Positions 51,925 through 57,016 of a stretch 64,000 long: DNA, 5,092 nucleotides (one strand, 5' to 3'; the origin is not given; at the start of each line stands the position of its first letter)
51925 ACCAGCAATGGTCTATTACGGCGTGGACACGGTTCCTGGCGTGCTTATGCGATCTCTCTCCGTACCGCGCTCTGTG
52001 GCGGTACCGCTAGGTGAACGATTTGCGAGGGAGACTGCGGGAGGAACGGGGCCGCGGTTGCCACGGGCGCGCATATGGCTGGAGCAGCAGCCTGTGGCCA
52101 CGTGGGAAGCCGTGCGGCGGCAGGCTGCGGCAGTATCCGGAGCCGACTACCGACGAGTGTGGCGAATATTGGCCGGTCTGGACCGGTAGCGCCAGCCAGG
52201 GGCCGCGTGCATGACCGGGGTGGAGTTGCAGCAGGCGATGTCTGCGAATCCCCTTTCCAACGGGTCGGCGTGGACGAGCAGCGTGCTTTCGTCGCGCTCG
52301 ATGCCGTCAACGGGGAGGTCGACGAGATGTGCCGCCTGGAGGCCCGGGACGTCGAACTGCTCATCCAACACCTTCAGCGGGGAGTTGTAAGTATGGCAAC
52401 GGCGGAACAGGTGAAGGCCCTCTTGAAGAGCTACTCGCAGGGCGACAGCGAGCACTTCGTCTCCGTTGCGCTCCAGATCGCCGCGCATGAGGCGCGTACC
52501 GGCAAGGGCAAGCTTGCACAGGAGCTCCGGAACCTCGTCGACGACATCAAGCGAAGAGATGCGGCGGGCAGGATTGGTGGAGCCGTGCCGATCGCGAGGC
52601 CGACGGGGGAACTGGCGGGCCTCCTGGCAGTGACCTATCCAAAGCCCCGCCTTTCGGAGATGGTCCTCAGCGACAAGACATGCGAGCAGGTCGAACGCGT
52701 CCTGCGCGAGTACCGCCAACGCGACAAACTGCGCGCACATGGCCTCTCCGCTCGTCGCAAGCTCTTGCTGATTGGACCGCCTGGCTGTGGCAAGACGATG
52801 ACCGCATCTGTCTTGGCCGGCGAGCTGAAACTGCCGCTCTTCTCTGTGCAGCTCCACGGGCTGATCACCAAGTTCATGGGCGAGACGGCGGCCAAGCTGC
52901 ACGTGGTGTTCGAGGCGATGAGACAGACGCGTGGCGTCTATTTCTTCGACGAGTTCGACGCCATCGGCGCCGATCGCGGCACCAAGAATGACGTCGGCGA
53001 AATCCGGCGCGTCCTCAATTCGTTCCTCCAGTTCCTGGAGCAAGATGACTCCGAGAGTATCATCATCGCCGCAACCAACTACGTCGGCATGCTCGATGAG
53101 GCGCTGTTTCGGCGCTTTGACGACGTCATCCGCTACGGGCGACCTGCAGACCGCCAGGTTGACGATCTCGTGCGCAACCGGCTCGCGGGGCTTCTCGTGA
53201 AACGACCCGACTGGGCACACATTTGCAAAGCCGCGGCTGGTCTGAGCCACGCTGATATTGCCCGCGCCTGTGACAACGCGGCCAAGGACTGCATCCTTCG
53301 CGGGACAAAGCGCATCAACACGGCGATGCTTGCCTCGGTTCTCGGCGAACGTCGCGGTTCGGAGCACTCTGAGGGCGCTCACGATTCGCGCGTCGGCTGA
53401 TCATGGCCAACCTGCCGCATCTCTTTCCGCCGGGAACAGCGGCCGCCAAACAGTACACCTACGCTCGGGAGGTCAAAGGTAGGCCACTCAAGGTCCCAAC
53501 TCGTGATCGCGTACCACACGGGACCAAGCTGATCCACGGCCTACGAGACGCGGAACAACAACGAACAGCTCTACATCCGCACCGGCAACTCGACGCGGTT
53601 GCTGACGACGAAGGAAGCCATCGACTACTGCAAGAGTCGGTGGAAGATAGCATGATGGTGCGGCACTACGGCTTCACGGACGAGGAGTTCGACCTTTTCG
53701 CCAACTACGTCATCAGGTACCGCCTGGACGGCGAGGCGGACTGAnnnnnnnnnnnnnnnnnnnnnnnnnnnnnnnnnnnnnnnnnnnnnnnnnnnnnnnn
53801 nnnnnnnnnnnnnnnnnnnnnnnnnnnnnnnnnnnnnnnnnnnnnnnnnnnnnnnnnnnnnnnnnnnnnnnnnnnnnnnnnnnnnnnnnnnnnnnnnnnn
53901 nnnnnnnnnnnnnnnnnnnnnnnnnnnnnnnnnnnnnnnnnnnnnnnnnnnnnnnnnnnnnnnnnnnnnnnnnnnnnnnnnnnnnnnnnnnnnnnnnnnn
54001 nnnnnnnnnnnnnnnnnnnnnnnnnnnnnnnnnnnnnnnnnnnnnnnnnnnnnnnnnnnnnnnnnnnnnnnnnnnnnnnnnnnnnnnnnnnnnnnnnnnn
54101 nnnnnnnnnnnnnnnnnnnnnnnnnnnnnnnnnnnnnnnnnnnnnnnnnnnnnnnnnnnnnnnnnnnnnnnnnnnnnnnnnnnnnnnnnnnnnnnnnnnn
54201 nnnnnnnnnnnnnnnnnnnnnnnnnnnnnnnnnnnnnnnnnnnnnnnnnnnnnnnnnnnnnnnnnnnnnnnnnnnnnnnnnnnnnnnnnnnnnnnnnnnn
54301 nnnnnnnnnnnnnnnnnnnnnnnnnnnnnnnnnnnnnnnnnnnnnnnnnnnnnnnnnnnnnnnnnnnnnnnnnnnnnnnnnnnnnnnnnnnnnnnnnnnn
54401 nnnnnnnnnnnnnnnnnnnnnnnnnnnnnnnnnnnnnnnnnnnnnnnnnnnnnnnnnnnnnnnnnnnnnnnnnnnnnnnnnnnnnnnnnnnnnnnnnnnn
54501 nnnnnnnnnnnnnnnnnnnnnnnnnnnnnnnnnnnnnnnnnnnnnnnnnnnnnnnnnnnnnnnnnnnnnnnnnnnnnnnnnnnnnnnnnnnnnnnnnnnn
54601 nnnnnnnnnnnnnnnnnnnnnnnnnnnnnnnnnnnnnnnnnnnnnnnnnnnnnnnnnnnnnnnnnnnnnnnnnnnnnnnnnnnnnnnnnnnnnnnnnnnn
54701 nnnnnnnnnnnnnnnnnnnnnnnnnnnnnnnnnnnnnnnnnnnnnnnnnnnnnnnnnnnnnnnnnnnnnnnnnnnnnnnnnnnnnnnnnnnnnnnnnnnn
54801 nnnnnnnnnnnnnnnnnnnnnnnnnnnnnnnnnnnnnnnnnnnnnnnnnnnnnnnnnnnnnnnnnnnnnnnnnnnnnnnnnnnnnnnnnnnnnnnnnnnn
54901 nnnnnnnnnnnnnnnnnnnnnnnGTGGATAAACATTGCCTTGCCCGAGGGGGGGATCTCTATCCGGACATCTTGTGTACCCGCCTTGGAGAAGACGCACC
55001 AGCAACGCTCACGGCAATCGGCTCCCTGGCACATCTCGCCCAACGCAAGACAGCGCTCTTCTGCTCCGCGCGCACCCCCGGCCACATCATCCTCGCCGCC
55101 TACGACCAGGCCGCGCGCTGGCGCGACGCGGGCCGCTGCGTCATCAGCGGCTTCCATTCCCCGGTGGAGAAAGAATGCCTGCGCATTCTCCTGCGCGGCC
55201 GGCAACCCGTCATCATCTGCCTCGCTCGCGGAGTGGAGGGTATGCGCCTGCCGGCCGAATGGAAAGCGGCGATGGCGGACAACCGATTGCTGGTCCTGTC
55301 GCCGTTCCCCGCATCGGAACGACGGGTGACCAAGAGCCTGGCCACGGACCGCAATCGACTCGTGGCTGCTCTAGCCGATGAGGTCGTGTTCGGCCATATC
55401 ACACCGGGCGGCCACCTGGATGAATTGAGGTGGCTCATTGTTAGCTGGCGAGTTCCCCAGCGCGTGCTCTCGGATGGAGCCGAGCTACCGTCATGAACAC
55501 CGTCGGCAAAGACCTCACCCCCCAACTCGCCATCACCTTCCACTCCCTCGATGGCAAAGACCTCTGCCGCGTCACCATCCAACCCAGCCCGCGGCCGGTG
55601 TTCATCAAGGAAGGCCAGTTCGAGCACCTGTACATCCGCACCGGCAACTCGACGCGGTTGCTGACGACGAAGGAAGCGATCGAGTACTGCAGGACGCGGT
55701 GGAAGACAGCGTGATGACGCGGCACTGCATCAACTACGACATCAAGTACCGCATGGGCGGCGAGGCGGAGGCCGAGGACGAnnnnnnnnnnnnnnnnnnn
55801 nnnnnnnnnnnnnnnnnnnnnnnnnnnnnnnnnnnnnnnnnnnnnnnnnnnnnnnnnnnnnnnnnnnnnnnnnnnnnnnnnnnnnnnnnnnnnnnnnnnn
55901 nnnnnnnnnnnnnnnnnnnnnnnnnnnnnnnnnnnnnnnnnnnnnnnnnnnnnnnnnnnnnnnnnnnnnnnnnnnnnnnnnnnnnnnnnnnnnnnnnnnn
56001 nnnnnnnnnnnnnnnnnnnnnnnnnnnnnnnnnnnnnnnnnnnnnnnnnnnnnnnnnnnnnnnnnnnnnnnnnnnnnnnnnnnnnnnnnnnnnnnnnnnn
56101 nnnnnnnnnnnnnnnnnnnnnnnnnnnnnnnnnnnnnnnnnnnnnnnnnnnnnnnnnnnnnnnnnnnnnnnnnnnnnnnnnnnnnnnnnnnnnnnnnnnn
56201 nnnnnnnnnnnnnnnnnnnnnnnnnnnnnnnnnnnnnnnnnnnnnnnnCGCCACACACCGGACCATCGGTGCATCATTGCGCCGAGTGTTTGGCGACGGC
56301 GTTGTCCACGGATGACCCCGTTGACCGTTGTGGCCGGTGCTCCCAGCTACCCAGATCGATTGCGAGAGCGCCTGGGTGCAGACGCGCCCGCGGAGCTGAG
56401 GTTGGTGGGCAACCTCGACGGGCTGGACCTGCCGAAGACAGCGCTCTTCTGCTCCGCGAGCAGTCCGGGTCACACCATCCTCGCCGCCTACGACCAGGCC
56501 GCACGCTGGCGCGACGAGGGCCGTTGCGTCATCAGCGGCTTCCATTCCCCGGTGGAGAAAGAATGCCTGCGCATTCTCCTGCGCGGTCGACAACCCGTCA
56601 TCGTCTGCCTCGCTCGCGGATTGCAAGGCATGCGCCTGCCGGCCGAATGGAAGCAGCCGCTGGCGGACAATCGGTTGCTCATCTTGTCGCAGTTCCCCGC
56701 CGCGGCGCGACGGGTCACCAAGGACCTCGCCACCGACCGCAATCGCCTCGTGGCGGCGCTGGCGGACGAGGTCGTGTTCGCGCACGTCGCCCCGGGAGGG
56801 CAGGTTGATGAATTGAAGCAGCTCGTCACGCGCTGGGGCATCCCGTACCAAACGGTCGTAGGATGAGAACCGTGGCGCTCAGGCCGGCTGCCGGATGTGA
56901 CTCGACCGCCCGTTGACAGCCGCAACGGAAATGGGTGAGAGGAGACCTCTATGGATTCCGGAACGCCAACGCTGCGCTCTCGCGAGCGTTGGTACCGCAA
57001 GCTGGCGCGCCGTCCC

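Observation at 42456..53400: Type I R-M locus that begins inside a truncated PLD-helicase gene and carries a Hachiman-like pair between hsdS and a duplicated hsdS 3-prime remnant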

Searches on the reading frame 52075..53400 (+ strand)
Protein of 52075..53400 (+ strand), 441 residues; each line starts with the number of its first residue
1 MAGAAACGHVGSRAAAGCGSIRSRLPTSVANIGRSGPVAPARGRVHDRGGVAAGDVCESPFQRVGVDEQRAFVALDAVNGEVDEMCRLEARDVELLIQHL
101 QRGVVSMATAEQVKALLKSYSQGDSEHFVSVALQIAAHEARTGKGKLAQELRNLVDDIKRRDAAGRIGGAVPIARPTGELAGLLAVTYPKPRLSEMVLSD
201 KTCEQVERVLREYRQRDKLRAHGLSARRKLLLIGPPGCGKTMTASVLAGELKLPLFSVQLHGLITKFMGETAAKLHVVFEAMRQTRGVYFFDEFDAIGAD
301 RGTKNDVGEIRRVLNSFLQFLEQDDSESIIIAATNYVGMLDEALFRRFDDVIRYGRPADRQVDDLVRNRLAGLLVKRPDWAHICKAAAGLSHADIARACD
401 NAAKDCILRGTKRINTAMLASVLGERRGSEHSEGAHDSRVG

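Call 4: search_protein_families(library=pfam, proteins=[window:52075-53400:+], max_evalue=0.01)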
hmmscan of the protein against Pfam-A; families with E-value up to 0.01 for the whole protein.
window:52075-53400:+ (441 aa): 9 families
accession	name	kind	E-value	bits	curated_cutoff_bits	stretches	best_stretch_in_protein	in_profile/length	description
PF00004.35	AAA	-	1.4e-30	106.8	21.2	1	230-354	1-129/131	ATPase family associated with various cellular activities (AAA)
PF07728.20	AAA_5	-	3.7e-06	27.4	22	1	230-300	2-81/139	AAA domain (dynein-related subfamily)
PF20720.3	nSTAND3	-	6.4e-05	23.1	27.2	1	224-337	14-114/155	Novel STAND NTPase 3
PF05496.18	RuvB_N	-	0.00033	20.9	27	1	199-256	12-62/159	Holliday junction DNA helicase RuvB P-loop domain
PF01078.27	Mg_chelatase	-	0.00051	20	20.3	1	227-249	22-44/207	Magnesium chelatase, subunit ChlI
PF03215.21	Rad17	-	0.0014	19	23.8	1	218-252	34-70/186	Rad17 P-loop domain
PF13401.12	AAA_22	-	0.0017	19.1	27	0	227-252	5-33/130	AAA domain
PF00005.33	ABC_tran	-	0.004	18.2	25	1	225-288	9-74/137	ABC transporter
PF13481.12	AAA_25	-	0.0072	16.4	27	0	209-248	15-54/195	AAA domain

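Call 5: search_protein_families(library=padloc, proteins=[window:52075-53400:+], max_evalue=0.01)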
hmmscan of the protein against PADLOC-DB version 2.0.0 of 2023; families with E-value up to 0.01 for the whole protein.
window:52075-53400:+ (441 aa): 8 families
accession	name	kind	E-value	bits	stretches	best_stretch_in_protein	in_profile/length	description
PDLC02196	IetA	-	3.6e-72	241.9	1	108-430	2-325/374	-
PDLC04232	IetA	-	3.4e-64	215.3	1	107-426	1-316/330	-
PDLC02195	IetA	-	7e-58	194.8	1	171-423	81-334/395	-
PDLC04231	IetA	-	3.2e-35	120.2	1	193-357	83-247/262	-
PDLC00914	TRIP13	-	1.6e-13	48.8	1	229-387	73-248/302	TRIP13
PDLC00915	TRIP13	-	2.6e-10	38.2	1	209-388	45-242/302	TRIP13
PDLC03838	DolB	-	1.3e-05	22.6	0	230-296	169-240/375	-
PDLC04140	mad8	-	0.00028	18.5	1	224-349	24-108/314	mads_8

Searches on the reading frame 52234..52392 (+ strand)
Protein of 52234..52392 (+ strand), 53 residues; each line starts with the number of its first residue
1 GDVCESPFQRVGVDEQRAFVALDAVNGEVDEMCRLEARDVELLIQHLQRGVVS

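Call 78: find_homologous_proteins(query=window:52234-52392:+, max_evalue=0.01)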
Query seq(53 aa): 1 candidates shared short words with the query, none scored E <= 0.01.

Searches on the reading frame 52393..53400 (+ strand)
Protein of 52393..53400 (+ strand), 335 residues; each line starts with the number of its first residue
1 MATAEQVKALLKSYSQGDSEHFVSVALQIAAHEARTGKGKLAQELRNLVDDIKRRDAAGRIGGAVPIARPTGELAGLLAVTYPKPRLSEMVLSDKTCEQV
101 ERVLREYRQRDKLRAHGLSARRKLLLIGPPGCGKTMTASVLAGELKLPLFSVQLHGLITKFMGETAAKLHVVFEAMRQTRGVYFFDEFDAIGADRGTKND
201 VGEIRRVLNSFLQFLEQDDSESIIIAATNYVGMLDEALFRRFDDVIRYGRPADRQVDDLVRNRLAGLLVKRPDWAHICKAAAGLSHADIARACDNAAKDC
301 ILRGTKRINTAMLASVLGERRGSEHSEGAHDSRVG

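Call 18: find_encoding_contigs(protein=window:52393-53400:+, flank=10000, max_places=10)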
Protein window:52393-53400:+ (335 aa): no gene with exactly this product is on record in the collection.

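Call 60: search_dna_similar(query=window:52393-53400:+, collection=plasmids, mode=protein, max_evalue=1e-20, max_rows=12)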
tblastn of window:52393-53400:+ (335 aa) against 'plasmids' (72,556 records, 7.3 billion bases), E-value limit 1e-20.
Records with a match: 619; places in all: 627; records where one place covers at least 80% of the query: 502.
Best place of each record, by identity: 60-80% 2; <60% 617.
By first word of the organism name: Klebsiella 207; Rhizobium 75; Agrobacterium 60; Bradyrhizobium 36; Burkholderia 28; Enterobacter 14; Sinorhizobium 11; Enterococcus 10; Rhodococcus 9; Pseudomonas 7; and 84 more.
By predicted mobility (MOB-suite, as given by PLSDB): conjugative 397; non-mobilizable 177; mobilizable 45.
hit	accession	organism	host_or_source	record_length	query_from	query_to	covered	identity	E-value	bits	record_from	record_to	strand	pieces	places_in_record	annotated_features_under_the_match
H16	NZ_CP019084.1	Paludisphaera borealis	-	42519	1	322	96%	63.4%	2e-131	420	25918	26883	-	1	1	ATP-binding protein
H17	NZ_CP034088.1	Methylocystis rosea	cell culture,groundwater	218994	1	327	98%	58.2%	5e-113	367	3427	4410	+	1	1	ATP-binding protein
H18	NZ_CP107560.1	Methylocystis sp. MJC1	whole organism,Alpine Peat Bogs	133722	1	327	98%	58.2%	2e-112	365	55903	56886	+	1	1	ATP-binding protein | hypothetical protein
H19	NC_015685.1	Afipia carboxidovorans OM5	-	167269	1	327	98%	57.9%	8e-109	355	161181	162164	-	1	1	ATP-binding protein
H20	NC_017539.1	Afipia carboxidovorans OM4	-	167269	1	327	98%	57.9%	8e-109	355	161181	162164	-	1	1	ATP-binding protein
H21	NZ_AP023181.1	Paraburkholderia sp. PGU19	Physopelta gutta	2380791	1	321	96%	58.1%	8e-110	358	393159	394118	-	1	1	none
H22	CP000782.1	Xanthobacter autotrophicus Py2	-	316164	1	331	99%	55.9%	2e-108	353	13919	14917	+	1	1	AAA ATPase central domain protein | conserved hypothetical protein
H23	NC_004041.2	Rhizobium etli CFN 42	-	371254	1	331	99%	55.4%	1e-110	360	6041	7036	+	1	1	ATP-binding protein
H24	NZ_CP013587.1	Rhizobium phaseoli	Phaseolus vulgaris,Whole ...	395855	1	331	99%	55.4%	1e-110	360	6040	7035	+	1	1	ATP-binding protein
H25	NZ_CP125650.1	Rhizobium sp. BT04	Phaseolus vulgaris,Pure culture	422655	1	331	99%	55.4%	1e-110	360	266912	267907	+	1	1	ATP-binding protein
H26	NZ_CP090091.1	Rhizobium leguminosarum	Galega,Cell culture,Plant nodule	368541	1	323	96%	56.8%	2e-111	363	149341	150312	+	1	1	AAA family ATPase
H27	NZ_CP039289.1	Cupriavidus necator H16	single cell,sludge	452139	1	321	96%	57.0%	2e-109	357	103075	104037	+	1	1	ATP-binding protein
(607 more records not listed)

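Call 61: get_annotated_region(hit=H16, flank=4000)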
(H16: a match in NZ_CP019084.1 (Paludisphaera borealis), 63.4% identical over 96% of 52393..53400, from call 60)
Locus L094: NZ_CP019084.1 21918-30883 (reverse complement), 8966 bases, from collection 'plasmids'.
description: Paludisphaera borealis strain PX4 plasmid PALBO2, complete sequence
organism: Paludisphaera borealis (NCBI taxid 1387353)
taxonomy: Bacteria; Planctomycetota; Planctomycetia; Isosphaerales; Isosphaeraceae; Paludisphaera; Paludisphaera borealis
host: -; source: -; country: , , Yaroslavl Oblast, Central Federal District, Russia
typing (MOB-suite, as given by PLSDB): non-mobilizable
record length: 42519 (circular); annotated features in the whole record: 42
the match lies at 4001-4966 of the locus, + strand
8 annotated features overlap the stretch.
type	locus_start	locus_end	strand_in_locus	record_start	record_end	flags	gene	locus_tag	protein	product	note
CDS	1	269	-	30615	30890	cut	-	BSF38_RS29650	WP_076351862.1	hypothetical protein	-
CDS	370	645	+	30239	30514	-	-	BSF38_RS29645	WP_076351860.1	hypothetical protein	-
CDS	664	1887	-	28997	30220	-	-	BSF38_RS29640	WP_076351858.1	hypothetical protein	-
CDS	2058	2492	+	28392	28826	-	umuD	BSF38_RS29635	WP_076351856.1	translesion error-prone DNA polymerase V autoproteolytic subunit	-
CDS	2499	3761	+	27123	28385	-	-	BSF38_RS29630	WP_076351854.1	Y-family DNA polymerase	-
CDS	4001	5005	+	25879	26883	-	-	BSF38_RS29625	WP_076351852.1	ATP-binding protein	-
CDS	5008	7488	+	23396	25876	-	-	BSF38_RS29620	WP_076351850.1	S8 family peptidase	-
CDS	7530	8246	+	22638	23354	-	-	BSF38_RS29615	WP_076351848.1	DUF6338 family protein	-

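Call 62: get_annotated_region(hit=H17, flank=3400)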
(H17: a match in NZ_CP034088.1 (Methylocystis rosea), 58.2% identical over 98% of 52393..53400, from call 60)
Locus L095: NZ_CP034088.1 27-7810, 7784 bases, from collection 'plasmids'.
description: Methylocystis rosea strain GW6 plasmid pGW6_2, complete sequence
organism: Methylocystis rosea (NCBI taxid 173366)
taxonomy: Bacteria; Pseudomonadota; Alphaproteobacteria; Hyphomicrobiales; Methylocystaceae; Methylocystis; Methylocystis rosea
host: -; source: cell culture,groundwater; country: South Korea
typing (MOB-suite, as given by PLSDB): mobilizable; relaxase MOBP
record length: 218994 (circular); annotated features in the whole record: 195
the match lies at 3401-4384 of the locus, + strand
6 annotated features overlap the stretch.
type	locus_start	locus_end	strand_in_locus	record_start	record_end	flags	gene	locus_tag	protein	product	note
CDS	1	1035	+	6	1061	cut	-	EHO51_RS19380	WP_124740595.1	Fic family protein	-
CDS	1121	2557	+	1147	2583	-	-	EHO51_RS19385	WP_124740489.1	DUF6880 family protein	-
CDS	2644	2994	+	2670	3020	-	-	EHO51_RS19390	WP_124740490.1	hypothetical protein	-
CDS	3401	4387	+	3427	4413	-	-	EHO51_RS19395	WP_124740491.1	ATP-binding protein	-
CDS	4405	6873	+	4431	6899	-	-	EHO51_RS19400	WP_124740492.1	S8 family peptidase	-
CDS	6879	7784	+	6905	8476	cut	-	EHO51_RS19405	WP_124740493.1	hypothetical protein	-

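Call 80: search_protein_families(library=ncbifam, proteins=[window:52393-53400:+], max_evalue=0.00001)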
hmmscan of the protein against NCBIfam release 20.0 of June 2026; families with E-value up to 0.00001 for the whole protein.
window:52393-53400:+ (335 aa): 12 families
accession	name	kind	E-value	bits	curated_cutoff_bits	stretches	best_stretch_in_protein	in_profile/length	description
NF042959.1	IteA_antiphage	equivalog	2.5e-58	198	510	1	24-319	24-323/367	anti-phage ATPase IteA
TIGR01241.2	FtsH_fam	equivalog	5.3e-27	94.8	600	1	94-312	168-394/598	ATP-dependent zinc metalloprotease FtsH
NF003069.1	PRK03992.1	subfamily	2.2e-26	92.9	500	1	98-311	142-363/379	proteasome-activating nucleotidase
NF008004.0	PRK10733.1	equivalog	1e-23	83.2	1008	1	87-309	151-380/644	ATP-dependent zinc metalloprotease FtsH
TIGR01242.2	TIGR01242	subfamily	4.4e-23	81.8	500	1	109-310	136-345/362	proteasome-activating nucleotidase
TIGR01243.1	CDC48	subfamily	1.4e-22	79.8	802.65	1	108-303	474-675/733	CDC48 family AAA ATPase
NF041006.2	cell_div_CdvC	equivalog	5.1e-21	75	650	1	82-293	97-315/370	cell division protein CdvC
NF047748.1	PrtsmActNtasePan1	equivalog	3.8e-20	72.3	750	1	103-304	164-373/405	proteasome-activating nucleotidase Pan1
NF047747.1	PrtsmActNtasePan2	equivalog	1.4e-19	70.6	700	1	98-298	162-370/397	proteasome-activating nucleotidase Pan2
TIGR03689.1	pup_AAA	equivalog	5.4e-17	61.7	504.75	1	107-268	202-382/512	proteasome ATPase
TIGR03922.1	T7SS_EccA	equivalog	1.9e-11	43.2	466.65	1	87-236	275-430/557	type VII secretion AAA-ATPase EccA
NF003229.0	PRK04195.1-5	equivalog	5.9e-08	31.8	280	1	86-209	15-129/413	replication factor C large subunit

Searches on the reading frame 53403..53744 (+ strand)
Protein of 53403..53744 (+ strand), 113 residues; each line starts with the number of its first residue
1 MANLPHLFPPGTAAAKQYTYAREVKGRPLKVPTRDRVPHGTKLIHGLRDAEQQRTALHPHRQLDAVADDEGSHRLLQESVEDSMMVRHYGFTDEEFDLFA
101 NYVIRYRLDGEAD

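Call 4: search_protein_families(library=pfam, proteins=[window:53403-53744:+], max_evalue=0.01)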
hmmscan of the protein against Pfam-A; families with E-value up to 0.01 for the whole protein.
window:53403-53744:+ (113 aa): 0 families

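Call 5: search_protein_families(library=padloc, proteins=[window:53403-53744:+], max_evalue=0.01)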
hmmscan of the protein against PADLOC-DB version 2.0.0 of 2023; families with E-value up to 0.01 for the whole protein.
window:53403-53744:+ (113 aa): 1 family
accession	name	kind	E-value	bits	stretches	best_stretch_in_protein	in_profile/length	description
PDLC03628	REase_MTase_IIG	-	3e-05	20.3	1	82-109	1068-1095/1100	Type IIG restriction enzyme-methyltransferase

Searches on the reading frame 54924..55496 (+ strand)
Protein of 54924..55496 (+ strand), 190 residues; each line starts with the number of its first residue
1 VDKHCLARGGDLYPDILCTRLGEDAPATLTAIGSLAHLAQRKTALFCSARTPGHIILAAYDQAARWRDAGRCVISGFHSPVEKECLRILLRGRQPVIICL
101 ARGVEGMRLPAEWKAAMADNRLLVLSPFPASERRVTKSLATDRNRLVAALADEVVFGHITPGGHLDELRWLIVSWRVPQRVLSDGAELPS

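Call 4: search_protein_families(library=pfam, proteins=[window:54924-55496:+], max_evalue=0.01)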
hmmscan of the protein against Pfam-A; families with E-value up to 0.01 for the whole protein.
window:54924-55496:+ (190 aa): 1 family
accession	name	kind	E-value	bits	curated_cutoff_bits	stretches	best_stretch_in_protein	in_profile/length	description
PF02481.21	DNA_processg_A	-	1.4e-10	41.2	29.6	1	5-155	9-160/212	DNA recombination-mediator protein A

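Call 5: search_protein_families(library=padloc, proteins=[window:54924-55496:+], max_evalue=0.01)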
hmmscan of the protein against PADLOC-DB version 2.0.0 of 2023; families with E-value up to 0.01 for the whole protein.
window:54924-55496:+ (190 aa): 1 family
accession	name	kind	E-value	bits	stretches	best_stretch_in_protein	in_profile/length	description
PDLC03927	PsyrA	-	1.2e-17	62.2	1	6-155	97-245/398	-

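Call 80: search_protein_families(library=ncbifam, proteins=[window:54924-55496:+], max_evalue=0.00001)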
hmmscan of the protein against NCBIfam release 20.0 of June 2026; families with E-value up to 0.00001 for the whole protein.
window:54924-55496:+ (190 aa): 1 family
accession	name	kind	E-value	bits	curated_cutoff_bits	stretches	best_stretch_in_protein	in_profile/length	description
TIGR00732.1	dprA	equivalog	4.7e-08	32.5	191.15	1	3-155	9-160/220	DNA-processing protein DprA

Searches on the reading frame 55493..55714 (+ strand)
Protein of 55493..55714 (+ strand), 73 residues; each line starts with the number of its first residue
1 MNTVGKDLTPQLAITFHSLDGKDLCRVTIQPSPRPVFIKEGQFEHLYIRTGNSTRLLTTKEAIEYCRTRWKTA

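Call 85: search_protein_families(library=pfam, proteins=[window:55493-55714:+], max_evalue=0.01)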
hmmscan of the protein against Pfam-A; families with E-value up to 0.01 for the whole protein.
window:55493-55714:+ (73 aa): 1 family
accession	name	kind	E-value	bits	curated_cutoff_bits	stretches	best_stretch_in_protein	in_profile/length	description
PF04326.19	SLFN_AlbA_2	-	0.00057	20.8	25.3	1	7-57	66-117/118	Schlafen, AlbA_2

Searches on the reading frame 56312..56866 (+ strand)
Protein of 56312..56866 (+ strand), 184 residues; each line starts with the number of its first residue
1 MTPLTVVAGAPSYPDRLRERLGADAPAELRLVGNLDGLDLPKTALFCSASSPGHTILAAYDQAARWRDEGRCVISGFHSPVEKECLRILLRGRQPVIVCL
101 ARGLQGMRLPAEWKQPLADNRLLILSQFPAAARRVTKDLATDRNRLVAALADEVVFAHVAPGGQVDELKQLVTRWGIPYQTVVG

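Call 42: search_protein_families(library=padloc, proteins=[window:56312-56866:+], max_evalue=0.001)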
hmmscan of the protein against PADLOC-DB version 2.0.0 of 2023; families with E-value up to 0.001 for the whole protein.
window:56312-56866:+ (184 aa): 2 families
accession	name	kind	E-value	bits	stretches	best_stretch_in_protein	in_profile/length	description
PDLC03927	PsyrA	-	2.3e-20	71.1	1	9-160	100-250/398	-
PDLC03961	ShosA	-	0.00025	18.5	1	6-157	82-233/303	-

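Call 85: search_protein_families(library=pfam, proteins=[window:56312-56866:+], max_evalue=0.01)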
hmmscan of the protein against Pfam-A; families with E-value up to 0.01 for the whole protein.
window:56312-56866:+ (184 aa): 1 family
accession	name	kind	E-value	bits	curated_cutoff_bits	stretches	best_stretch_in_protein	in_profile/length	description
PF02481.21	DNA_processg_A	-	6.6e-12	45.5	29.6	1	7-156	11-161/212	DNA recombination-mediator protein A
